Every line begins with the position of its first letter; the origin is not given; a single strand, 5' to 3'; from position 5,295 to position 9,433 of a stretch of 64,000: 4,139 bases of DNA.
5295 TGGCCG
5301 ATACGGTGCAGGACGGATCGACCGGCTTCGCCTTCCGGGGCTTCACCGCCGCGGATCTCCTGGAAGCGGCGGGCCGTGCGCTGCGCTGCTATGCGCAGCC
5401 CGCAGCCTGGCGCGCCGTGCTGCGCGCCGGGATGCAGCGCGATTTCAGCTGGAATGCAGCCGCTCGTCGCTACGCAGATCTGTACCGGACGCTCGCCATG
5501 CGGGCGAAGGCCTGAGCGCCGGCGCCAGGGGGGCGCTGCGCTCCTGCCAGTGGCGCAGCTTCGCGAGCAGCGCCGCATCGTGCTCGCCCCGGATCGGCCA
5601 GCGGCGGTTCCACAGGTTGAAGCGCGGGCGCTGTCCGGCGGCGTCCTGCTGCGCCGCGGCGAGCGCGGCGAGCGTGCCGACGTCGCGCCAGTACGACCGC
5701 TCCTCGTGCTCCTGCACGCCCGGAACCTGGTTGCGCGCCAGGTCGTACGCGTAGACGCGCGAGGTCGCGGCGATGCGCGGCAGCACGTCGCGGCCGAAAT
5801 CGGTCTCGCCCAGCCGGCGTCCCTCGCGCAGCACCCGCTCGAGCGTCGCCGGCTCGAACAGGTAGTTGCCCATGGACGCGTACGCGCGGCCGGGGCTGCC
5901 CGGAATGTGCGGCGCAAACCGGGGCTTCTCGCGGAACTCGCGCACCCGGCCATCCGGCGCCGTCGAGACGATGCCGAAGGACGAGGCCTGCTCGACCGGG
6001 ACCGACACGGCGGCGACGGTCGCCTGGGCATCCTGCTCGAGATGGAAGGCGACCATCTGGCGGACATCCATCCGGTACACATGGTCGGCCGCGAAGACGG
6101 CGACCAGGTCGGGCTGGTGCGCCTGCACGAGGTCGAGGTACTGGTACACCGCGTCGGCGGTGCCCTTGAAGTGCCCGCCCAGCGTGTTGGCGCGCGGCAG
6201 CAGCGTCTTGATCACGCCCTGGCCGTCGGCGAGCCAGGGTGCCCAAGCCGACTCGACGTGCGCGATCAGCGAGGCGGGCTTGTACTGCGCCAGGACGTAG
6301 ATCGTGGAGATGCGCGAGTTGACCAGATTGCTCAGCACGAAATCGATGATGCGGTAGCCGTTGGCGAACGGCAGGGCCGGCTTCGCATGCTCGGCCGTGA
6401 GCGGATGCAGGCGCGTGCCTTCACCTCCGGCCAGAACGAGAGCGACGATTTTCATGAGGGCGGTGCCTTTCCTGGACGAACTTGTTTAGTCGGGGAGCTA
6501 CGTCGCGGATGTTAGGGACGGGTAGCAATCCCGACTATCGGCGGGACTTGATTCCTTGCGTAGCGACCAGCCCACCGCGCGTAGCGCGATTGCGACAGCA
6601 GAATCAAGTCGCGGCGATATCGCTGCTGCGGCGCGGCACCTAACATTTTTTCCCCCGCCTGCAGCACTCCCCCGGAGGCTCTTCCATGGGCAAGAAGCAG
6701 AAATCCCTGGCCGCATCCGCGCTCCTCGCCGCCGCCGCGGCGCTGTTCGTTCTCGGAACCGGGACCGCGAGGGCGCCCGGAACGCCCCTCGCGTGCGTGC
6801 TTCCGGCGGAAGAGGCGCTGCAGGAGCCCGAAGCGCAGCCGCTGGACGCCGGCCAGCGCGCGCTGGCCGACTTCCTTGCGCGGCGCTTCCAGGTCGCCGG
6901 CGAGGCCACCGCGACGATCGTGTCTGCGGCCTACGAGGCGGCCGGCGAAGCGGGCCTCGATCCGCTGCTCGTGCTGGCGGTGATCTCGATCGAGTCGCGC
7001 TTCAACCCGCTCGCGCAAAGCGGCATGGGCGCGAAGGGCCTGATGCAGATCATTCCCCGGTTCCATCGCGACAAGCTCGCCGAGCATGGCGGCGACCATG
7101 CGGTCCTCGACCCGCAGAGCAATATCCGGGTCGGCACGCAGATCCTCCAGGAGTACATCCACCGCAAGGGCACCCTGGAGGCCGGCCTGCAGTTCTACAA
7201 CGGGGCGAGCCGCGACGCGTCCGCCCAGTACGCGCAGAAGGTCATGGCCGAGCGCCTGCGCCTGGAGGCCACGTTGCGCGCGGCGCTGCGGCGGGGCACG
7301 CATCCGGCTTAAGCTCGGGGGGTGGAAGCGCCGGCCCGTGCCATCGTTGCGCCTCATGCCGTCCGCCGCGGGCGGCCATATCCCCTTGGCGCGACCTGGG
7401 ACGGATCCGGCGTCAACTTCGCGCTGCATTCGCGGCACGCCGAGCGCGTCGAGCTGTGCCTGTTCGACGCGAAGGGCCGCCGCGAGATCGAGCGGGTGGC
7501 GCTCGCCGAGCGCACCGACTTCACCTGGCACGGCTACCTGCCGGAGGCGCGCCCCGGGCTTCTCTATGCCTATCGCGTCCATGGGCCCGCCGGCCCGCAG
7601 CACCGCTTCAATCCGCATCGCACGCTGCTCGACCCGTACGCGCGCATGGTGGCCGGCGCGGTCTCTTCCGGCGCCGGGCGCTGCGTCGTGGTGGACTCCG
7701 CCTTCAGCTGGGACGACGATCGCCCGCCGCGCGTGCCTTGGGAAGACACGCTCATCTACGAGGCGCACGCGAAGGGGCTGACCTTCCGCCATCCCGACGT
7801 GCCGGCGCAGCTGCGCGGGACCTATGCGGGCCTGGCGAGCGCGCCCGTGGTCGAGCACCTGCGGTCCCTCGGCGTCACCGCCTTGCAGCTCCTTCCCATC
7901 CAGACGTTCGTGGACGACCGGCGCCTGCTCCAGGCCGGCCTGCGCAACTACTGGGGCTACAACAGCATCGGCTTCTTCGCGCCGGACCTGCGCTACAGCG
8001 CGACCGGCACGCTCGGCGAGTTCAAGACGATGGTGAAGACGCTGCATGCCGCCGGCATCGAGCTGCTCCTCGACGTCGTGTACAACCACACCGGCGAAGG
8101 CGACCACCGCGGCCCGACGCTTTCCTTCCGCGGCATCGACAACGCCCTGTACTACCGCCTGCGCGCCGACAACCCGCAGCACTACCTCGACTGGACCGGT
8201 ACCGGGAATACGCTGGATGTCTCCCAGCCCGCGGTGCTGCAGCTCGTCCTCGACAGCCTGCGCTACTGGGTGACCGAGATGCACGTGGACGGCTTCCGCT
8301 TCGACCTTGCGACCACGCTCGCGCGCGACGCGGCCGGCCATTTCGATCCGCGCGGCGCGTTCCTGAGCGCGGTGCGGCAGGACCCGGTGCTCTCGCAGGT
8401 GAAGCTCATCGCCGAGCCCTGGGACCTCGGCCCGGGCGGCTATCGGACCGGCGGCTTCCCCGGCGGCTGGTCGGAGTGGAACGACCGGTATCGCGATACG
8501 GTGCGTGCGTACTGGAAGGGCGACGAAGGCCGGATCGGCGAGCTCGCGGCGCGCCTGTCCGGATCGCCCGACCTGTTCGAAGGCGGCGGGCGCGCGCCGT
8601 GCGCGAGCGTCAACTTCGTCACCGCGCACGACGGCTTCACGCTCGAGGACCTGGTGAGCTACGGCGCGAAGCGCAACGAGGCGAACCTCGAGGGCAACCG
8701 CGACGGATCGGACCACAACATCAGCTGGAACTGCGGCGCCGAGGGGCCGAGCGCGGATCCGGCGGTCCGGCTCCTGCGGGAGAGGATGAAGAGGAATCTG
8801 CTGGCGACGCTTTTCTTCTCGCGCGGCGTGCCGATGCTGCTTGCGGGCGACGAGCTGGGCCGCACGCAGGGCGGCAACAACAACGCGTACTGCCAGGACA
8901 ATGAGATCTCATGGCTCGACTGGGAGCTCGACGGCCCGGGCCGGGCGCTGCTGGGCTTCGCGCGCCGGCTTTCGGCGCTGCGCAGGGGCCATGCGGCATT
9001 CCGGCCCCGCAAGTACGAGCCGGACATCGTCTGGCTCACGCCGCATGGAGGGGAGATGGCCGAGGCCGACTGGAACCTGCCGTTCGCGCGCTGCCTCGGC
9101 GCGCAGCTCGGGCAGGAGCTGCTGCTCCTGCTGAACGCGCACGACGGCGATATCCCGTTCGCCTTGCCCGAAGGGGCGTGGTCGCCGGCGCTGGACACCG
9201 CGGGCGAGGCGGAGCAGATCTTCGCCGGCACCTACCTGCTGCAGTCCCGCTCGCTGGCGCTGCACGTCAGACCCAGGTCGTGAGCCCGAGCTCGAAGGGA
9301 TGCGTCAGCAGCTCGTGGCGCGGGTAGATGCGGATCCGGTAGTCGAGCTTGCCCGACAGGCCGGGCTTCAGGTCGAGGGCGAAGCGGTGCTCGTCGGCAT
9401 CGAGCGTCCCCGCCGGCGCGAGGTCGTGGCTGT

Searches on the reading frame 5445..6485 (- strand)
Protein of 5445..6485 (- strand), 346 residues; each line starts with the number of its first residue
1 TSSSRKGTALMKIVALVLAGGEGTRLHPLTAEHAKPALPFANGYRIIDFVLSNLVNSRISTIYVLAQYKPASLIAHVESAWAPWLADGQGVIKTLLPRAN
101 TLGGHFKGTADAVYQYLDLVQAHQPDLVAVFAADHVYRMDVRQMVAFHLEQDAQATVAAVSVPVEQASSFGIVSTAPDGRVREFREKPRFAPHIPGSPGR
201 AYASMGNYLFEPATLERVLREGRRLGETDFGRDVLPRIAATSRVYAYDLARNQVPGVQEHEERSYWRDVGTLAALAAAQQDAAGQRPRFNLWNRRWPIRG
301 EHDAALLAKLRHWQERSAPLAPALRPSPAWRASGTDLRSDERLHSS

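Call 14: search_protein_families(library=pfam, proteins=[window:5445-6485:-], max_evalue=0.001)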
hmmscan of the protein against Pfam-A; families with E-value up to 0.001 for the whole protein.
window:5445-6485:- (346 aa): 2 families
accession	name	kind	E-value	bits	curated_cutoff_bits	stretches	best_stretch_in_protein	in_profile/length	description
PF00483.29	NTP_transferase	-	3.6e-53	181.1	21.2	1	15-282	2-242/245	Nucleotidyl transferase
PF12804.13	NTP_transf_3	-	1.4e-07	32.3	27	1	15-159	1-122/160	MobA-like NTP transferase domain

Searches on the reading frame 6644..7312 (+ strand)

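Call 14: search_protein_families(library=pfam, proteins=[window:6644-7312:+], max_evalue=0.001)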
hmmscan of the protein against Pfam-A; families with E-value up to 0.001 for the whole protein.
window:6644-7312:+ (222 aa): 1 family
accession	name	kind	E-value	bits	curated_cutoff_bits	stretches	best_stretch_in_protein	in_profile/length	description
PF01464.25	SLT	-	2.9e-17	62.7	21.3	1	98-188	5-97/117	Transglycosylase SLT domain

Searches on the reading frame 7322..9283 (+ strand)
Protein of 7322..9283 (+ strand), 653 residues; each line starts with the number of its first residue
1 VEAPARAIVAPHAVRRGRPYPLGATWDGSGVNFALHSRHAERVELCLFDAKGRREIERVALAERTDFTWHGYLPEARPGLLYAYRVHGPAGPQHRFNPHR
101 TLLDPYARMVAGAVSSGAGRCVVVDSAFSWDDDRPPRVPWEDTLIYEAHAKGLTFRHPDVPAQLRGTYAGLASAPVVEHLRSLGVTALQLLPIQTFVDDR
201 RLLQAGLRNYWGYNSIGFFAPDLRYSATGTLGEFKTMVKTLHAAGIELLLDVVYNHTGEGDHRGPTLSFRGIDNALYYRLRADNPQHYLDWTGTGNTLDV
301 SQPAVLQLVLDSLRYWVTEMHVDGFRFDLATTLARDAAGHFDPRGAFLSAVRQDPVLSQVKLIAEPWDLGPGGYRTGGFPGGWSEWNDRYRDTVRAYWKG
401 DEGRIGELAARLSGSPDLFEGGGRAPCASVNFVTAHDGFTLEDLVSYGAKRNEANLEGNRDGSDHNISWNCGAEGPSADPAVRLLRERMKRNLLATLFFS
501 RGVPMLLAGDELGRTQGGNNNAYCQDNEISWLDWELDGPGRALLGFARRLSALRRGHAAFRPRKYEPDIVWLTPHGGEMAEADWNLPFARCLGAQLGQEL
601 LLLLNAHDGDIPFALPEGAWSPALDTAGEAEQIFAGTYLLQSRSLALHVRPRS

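Call 14: search_protein_families(library=pfam, proteins=[window:7322-9283:+], max_evalue=0.001)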
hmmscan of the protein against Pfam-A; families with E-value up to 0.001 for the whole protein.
window:7322-9283:+ (653 aa): 3 families
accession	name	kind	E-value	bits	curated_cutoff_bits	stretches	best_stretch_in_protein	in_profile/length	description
PF02922.24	CBM_48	-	2.1e-18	66.9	22.4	1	21-107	1-83/83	Carbohydrate-binding module 48 (Isoamylase N-terminal domain)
PF00128.31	Alpha-amylase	-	1.1e-13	51.7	22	1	177-336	25-196/446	Alpha amylase, catalytic domain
PF18390.7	GlgX_C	-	0.00039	20.6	25.8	1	569-638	7-75/85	Glycogen debranching enzyme C-terminal domain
